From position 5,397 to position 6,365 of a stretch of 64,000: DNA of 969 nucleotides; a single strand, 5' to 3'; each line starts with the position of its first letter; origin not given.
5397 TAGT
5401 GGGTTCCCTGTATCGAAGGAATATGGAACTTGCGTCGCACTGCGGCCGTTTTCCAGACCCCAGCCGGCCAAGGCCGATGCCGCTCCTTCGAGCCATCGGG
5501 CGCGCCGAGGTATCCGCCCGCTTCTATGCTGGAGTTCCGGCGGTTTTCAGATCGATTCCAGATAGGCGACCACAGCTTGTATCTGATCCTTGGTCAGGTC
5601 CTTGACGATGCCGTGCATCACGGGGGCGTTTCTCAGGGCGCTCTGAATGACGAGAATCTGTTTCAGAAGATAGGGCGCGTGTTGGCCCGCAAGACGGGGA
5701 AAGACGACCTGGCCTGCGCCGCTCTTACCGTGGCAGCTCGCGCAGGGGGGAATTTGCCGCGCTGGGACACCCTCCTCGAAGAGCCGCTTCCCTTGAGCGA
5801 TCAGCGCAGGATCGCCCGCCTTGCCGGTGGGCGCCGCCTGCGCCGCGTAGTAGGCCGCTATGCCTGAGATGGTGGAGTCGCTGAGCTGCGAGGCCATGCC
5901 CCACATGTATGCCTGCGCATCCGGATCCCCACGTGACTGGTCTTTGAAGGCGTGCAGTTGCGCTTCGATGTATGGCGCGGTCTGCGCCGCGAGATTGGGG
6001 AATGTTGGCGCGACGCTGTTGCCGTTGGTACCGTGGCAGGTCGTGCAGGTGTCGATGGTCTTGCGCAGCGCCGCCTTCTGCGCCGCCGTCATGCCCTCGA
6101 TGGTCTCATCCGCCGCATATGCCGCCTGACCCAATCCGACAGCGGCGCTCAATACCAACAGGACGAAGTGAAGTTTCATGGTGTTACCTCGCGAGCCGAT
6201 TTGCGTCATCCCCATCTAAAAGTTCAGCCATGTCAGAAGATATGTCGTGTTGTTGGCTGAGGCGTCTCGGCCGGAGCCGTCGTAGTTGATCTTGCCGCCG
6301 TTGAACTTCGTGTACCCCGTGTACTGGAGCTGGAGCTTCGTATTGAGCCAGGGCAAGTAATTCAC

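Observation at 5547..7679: Cyc2-like fused cytochrome-porin followed by a dihaem cytochrome c4: candidate extracellular Fe(II)-oxidation module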

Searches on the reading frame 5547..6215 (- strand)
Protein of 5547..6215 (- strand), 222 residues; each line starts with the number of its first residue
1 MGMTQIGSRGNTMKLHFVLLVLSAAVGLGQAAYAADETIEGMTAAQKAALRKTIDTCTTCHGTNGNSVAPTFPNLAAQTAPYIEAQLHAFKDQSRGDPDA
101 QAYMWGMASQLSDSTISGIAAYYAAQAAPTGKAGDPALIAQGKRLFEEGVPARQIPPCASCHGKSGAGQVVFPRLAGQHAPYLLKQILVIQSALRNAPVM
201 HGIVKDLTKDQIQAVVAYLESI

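Call 3: search_protein_families(library=pfam, proteins=[window:5547-6215:-], max_evalue=0.01)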
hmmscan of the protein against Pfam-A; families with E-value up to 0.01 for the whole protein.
window:5547-6215:- (222 aa): 3 families
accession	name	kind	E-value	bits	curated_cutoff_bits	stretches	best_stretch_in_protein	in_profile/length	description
PF00034.26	Cytochrom_C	-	1.6e-19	71.4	21.3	2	56-122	11-85/90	Cytochrome c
PF13442.11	Cytochrome_CBB3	-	2.7e-13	50.5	27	2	146-219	10-68/68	Cytochrome C oxidase, cbb3-type, subunit III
PF09086.16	DUF1924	-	0.00059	20.6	22.5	0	139-165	8-36/96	Domain of unknown function (DUF1924)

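Call 4: search_protein_families(library=ncbifam, proteins=[window:5547-6215:-], max_evalue=0.01)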
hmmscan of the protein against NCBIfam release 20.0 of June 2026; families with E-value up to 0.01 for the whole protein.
window:5547-6215:- (222 aa): 10 families
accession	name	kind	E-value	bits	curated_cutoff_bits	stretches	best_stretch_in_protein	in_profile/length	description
TIGR00782.1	ccoP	equivalog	5.9e-13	48.8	179.95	1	36-221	99-280/285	cytochrome-c oxidase, cbb3-type subunit III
NF049874.1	PdsA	exception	7e-12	45.6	330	1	41-218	12-193/198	periplasmic diheme shuttle PdsA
NF011054.0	PRK14486.1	equivalog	1.9e-08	34.2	447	1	74-221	154-289/294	putative bifunctional cbb3-type cytochrome c oxidase subunit II/cytochrome c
NF050122.1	bc1_QcrC_actin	exception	4.5e-07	29.4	200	1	21-221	13-210/253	cytochrome bc1 complex diheme cytochrome c subunit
NF045773.1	cytochro_C550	exception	7.6e-07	29.1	125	0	17-72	17-76/118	cytochrome c550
NF045774.1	cytochro_C551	exception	2.6e-06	27.4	118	1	18-88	11-79/110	cytochrome c551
TIGR02603.1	CxxCH_TIGR02603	domain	0.0015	18.6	68.15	0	142-187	6-47/134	putative heme-binding domain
TIGR01904.2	GSu_C4xC__C2xCH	domain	0.0017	18.1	27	0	52-71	47-66/73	CxxxxCH/CxxCH domain c-type cytochrome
NF045930.1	Cytc6PetJCyano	equivalog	0.002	18.1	135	0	55-127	37-106/110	cytochrome c6 PetJ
TIGR04485.1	thiosulf_SoxX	equivalog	0.0024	18.6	61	0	173-221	23-77/78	sulfur oxidation c-type cytochrome SoxX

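Call 45: search_solved_structures(query=window:5547-6215:-, max_evalue=0.001, show_alignments=1)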
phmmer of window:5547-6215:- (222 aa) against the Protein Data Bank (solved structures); distinct sequences matched with E-value up to 0.001: 11.
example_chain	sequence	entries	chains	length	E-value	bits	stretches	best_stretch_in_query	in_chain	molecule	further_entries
1h1o_A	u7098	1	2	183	9.6e-37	130.2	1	52-222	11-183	CYTOCHROME C-552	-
6q2u_A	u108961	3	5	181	7e-31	111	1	50-221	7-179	Cytochrome c4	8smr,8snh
1etp_A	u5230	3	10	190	1.7e-28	103.2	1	53-221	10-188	CYTOCHROME C4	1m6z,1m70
8uf3_A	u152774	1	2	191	6.7e-25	91.5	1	54-220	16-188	Cytochrome C4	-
5lo9_A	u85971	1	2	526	6.2e-17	65.5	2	107-219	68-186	Cytochrome C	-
1cno_A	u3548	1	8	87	4.5e-13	52.9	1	55-128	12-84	CYTOCHROME C552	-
2zzs_A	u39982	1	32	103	6.4e-13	52.4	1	33-125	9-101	Cytochrome c554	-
4o1w_A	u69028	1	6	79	5.1e-12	49.4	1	52-125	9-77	Cytochrome c552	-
3vrd_A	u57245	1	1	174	1.8e-09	41.1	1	54-192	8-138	Flavocytochrome c heme subunit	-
1fcd_C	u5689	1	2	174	1.3e-08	38.3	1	55-183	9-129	FLAVOCYTOCHROME C SULFIDE DEHYDROGENASE (CYTOCHROME SUBUNIT)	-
8yts_A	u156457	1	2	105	4.8e-06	29.9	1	151-219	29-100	Cytochrome C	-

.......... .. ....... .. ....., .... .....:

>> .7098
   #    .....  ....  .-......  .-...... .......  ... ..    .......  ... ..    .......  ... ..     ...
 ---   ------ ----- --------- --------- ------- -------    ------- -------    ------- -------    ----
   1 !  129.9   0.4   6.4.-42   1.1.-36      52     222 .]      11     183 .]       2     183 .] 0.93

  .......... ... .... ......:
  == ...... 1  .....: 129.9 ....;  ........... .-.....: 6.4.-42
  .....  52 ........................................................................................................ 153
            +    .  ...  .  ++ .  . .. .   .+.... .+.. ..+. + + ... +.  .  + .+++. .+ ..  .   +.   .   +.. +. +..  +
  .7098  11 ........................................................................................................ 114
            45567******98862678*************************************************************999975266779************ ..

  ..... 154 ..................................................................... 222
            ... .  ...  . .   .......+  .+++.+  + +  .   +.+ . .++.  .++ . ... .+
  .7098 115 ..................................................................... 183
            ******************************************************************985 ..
